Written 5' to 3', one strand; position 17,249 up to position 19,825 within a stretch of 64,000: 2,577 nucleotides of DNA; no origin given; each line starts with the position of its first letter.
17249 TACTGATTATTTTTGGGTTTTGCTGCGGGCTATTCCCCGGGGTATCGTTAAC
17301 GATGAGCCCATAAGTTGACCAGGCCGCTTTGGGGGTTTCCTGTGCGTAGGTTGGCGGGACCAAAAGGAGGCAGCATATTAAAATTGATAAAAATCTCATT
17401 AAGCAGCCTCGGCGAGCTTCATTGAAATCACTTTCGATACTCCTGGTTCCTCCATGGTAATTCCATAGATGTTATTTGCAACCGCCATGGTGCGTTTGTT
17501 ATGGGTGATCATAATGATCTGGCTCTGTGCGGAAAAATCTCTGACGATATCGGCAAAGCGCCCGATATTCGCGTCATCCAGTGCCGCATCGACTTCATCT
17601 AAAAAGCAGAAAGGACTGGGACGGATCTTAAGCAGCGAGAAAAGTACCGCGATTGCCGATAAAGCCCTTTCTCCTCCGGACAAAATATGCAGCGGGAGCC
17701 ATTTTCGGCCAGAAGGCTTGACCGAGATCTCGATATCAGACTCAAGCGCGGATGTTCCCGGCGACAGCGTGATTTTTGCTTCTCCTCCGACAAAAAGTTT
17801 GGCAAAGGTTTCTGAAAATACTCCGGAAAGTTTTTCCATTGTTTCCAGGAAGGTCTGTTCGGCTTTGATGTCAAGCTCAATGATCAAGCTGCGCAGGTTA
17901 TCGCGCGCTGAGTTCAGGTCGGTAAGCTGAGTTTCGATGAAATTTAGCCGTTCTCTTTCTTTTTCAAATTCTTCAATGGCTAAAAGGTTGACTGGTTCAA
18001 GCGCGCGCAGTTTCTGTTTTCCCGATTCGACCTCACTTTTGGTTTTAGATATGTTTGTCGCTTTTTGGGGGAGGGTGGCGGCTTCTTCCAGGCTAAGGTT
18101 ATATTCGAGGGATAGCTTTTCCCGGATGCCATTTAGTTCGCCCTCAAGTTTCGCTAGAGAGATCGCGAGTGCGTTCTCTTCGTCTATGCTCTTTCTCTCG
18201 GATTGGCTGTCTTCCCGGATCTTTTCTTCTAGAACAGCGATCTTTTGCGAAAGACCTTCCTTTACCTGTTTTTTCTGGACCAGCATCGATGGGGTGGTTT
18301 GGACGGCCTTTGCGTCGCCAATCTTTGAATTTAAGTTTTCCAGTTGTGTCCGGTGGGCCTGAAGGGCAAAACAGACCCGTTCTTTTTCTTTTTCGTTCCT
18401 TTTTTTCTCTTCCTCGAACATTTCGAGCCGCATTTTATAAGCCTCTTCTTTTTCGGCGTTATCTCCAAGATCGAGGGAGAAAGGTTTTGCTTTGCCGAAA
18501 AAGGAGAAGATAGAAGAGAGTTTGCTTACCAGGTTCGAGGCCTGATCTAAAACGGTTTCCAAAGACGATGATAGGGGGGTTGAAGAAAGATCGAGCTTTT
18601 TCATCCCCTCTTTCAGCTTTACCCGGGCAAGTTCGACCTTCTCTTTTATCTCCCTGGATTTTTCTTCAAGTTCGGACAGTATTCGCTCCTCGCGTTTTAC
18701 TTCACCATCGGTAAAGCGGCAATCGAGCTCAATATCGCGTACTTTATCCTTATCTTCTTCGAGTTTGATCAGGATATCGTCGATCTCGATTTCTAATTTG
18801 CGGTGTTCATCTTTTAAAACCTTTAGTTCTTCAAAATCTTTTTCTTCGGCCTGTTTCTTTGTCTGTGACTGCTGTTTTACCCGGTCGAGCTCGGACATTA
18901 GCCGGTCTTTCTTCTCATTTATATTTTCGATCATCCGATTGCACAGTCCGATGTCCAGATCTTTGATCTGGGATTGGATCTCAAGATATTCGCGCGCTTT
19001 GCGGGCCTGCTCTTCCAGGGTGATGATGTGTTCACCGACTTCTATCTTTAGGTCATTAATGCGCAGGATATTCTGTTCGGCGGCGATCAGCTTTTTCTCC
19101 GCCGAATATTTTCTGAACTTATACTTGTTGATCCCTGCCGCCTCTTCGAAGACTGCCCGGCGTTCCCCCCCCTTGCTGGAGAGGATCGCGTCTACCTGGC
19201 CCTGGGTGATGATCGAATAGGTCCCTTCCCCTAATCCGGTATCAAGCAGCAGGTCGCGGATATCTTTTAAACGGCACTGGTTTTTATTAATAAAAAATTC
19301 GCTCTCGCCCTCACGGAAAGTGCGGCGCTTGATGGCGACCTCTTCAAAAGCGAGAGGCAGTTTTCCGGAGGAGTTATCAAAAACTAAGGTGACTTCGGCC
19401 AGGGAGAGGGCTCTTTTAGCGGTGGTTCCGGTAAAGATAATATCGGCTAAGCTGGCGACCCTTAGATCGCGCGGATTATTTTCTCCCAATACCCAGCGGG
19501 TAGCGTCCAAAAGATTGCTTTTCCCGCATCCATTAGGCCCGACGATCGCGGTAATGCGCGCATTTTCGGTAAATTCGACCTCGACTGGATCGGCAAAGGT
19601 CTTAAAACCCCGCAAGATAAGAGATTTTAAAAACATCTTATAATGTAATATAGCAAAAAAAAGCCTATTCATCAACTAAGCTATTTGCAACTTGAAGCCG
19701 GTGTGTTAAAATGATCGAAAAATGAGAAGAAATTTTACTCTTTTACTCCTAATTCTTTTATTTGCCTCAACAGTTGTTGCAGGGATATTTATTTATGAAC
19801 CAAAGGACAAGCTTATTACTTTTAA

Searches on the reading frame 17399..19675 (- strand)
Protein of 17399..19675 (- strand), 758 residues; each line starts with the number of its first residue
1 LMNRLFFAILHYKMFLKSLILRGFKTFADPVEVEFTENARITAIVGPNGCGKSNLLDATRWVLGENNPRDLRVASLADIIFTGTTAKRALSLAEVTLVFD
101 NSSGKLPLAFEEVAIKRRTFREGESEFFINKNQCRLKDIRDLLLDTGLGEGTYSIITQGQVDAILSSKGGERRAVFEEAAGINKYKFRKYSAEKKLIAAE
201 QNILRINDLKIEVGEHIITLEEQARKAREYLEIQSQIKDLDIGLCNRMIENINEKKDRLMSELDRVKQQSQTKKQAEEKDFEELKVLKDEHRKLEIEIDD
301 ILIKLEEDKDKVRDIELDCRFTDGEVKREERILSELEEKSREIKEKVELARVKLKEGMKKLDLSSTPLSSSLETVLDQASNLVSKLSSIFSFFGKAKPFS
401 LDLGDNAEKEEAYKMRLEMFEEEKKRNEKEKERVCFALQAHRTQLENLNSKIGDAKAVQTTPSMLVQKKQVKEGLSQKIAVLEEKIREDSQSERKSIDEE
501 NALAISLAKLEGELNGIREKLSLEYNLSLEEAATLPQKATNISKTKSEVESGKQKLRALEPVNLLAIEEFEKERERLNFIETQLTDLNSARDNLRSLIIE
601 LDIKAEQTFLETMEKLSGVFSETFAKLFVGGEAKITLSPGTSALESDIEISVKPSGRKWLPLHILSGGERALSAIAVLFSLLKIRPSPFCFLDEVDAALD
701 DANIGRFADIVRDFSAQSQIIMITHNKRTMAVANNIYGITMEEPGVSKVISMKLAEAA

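Call 28: search_protein_families(library=pfam, proteins=[window:17399-19675:-], max_evalue=0.0001)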
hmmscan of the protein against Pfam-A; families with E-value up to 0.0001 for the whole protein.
window:17399-19675:- (758 aa): 4 families
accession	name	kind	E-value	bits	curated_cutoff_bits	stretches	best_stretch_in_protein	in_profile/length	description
PF02463.25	SMC_N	-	3.1e-65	220.1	40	1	15-747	1-219/220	RecF/RecN/SMC N terminal domain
PF13304.12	AAA_21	-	1.1e-16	62.3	27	2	508-726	114-299/304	AAA domain, putative AbiEii toxin, Type IV TA system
PF13476.12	AAA_23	-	5e-09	37.5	27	1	18-345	1-195/201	AAA domain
PF13555.12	AAA_29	-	3.8e-06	27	27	1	19-64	4-47/61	P-loop containing region of AAA domain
